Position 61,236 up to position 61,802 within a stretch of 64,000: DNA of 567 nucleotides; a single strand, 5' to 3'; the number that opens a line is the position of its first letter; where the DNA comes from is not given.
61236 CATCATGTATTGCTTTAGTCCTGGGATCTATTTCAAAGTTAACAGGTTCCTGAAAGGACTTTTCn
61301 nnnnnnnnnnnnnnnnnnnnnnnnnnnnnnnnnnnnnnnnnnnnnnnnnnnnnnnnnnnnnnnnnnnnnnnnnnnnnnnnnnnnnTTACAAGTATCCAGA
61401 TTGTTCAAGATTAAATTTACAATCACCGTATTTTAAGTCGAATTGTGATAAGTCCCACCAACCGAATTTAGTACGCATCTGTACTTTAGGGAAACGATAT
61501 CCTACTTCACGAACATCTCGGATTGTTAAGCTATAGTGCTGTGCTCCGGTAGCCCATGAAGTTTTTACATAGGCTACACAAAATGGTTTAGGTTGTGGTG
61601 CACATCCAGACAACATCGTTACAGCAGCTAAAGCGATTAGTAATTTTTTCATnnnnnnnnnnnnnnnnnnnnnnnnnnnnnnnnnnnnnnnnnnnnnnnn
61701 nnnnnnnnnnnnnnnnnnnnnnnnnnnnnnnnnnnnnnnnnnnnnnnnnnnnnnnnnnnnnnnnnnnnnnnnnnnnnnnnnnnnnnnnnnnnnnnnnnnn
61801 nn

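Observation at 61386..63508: Divergent lipoprotein / receptor-binding-protein pair with a shortened pb5-like RBP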

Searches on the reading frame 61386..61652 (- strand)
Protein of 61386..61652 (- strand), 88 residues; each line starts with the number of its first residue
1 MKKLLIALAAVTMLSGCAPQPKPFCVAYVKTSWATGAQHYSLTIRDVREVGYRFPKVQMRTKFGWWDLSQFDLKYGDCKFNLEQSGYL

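Call 4: search_protein_families(library=pfam, proteins=[window:61386-61649:-], max_evalue=0.1)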
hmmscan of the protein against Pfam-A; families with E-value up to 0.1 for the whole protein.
window:61386-61649:- (87 aa): 1 family
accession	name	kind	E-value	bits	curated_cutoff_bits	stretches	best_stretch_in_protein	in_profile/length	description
PF08139.17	LPAM_1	-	0.077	13.9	20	0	1-17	2-18/18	Prokaryotic membrane lipoprotein lipid attachment site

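Call 5: search_protein_families(library=phrogs, proteins=[window:61386-61649:-], max_evalue=0.1)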
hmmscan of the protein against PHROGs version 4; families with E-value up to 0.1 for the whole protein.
window:61386-61649:- (87 aa): 6 families
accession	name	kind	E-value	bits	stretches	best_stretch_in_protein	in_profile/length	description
phrog_1119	-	moron, auxiliary metabolic gene and host takeover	3.9e-21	76.3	1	1-80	2-77/78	Cor superinfection exclusion protein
phrog_32855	-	unknown function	0.024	15.8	1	1-56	8-61/109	-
phrog_9091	-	unknown function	0.075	14.3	0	1-19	2-20/106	-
phrog_16585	-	unknown function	0.084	14.4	1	6-31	6-31/108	-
phrog_27799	-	unknown function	0.087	14.4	1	4-55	6-58/88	-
phrog_1754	-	unknown function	0.089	13.8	1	3-22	3-22/148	-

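Call 21: search_solved_structures(query=window:61386-61652:-, max_evalue=1, show_alignments=2)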
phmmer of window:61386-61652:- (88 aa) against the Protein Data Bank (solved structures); distinct sequences matched with E-value up to 1: 0.
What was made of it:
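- Tried and rejected: Sequence search of the lipoprotein against the PDB found no match (call 21).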

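Call 30: find_homologous_proteins(query=window:61386-61652:-, max_evalue=0.001)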
Query window:61386-61652:- (88 aa): 9 proteins with E <= 0.001 among 9 candidates.
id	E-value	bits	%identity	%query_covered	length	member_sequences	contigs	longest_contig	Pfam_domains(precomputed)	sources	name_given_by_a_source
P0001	6.4e-51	188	91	100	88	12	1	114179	-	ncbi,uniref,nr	ncbi:superinfection exclusion protein [Escherichia phage TrudiGerster]|uniref:Superinfection exclusi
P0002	9.4e-48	178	88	100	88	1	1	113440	-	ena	-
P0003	8.7e-45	168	83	100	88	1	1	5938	-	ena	-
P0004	1.3e-38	149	72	100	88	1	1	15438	-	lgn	-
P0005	1.7e-38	148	77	100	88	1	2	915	-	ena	-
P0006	2.6e-35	138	67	100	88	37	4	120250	-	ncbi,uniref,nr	ncbi:hypothetical protein NGS8_1420 [Escherichia coli phage NG_S8]|uniref:Receptor-blocking protein 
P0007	4.7e-34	134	68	100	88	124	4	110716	-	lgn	-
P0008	3.7e-32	128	64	100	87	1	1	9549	-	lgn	-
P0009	3.7e-31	125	68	100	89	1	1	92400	-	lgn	-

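Call 39: predict_structure(alignment_id=A1)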
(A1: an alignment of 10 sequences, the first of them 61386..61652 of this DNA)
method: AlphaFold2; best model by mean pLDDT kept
length: 88 residues; sequences in the alignment: 10
mean_pLDDT: 82.0   pTM: 0.65
mean pLDDT of the five models: 82.0, 81.9, 80.8, 80.6, 79.8
residues with pLDDT >= 90: 52; 70-90: 16; 50-70: 8; < 50: 12
segments of 3 or more residues with pLDDT < 50: 1-3, 7-14
pLDDT, mean of each block of 10 residues (from residue 1): 45 55 90 76 96 94 95 93 95
secondary structure, 60 per line:
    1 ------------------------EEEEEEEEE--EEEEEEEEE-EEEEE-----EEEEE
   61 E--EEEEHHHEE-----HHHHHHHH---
elements in order: E25-33 E36-44 E46-50 E56-61 E64-67 H78-85

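Call 43: fold_search(model_id=the predicted structure, library=pdb)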
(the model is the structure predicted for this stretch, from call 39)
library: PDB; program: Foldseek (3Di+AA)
matches with E <= 10: 484; with E <= 0.001: 0
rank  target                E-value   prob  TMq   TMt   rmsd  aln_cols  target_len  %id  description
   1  4qqg_C                1.3e-01  0.99  0.43  0.52   6.3        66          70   12  Crystal structure of an N-terminal HTATIP fragment (released 2014-07-09)
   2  6jie_A                2.9e-01  0.35  0.28  0.30   5.0        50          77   14  YaeO bound to Magnesium from Vibrio cholerae O395 (released 2019-12-11)
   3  9fnd_X                3.5e-01  0.66  0.33  0.11   4.2        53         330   13  Transcriptional activator PafBC bound to mycobacterial RNA polymerase (released 2025-02-12)
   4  4qqg_D                5.3e-01  0.90  0.42  0.52   4.8        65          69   12  Crystal structure of an N-terminal HTATIP fragment (released 2014-07-09)
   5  1njh                  5.6e-01  0.60  0.30  0.25   5.2        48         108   17  Crystal Structure of Bacillus subtilis YojF protein (released 2003-07-01)
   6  4qqg_B                5.9e-01  0.85  0.43  0.54   4.7        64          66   12  Crystal structure of an N-terminal HTATIP fragment (released 2014-07-09)
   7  8ct0_G                6.3e-01  0.25  0.29  0.17  13.8        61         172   26  Crystal structure of FAD reductase CtcQ from Kitasatospora aureofaciens in complex with FAD and NAD (released 2023-05-17)
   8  2eko_MODEL_1_A        6.7e-01  0.54  0.36  0.37   7.7        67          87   15  Solution structure of RUH-073, a Pseudo Chromo Domain from Human cDNA (released 2007-09-25)
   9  3urg                  6.7e-01  0.30  0.32  0.26   6.7        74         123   11  The crystal structure of Anabaena CcbP (released 2012-11-28)
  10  4qqg_E                7.5e-01  0.84  0.42  0.50   4.8        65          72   12  Crystal structure of an N-terminal HTATIP fragment (released 2014-07-09)
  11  4f07_L                7.5e-01  0.25  0.27  0.18   3.0        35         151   14  Structure of the Styrene Monooxygenase Flavin Reductase (SMOB) from Pseudomonas putida S12 (released 2013-05-08)
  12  9fnd_Y                8.4e-01  0.30  0.29  0.11   5.5        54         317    7  Transcriptional activator PafBC bound to mycobacterial RNA polymerase (released 2025-02-12)
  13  3bpk_B                9.5e-01  0.20  0.28  0.15  10.4        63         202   11  Crystal structure of nitrilotriacetate monooxygenase component B from Bacillus cereus (released 2008-01-01)
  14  3cb0_B                9.5e-01  0.16  0.22  0.14   3.8        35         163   26  CobR (released 2008-03-11)
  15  5ngm_AN               9.5e-01  0.12  0.23  0.19   5.8        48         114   10  2.9S structure of the 70S ribosome composing the S. aureus 100S complex (released 2017-10-04)
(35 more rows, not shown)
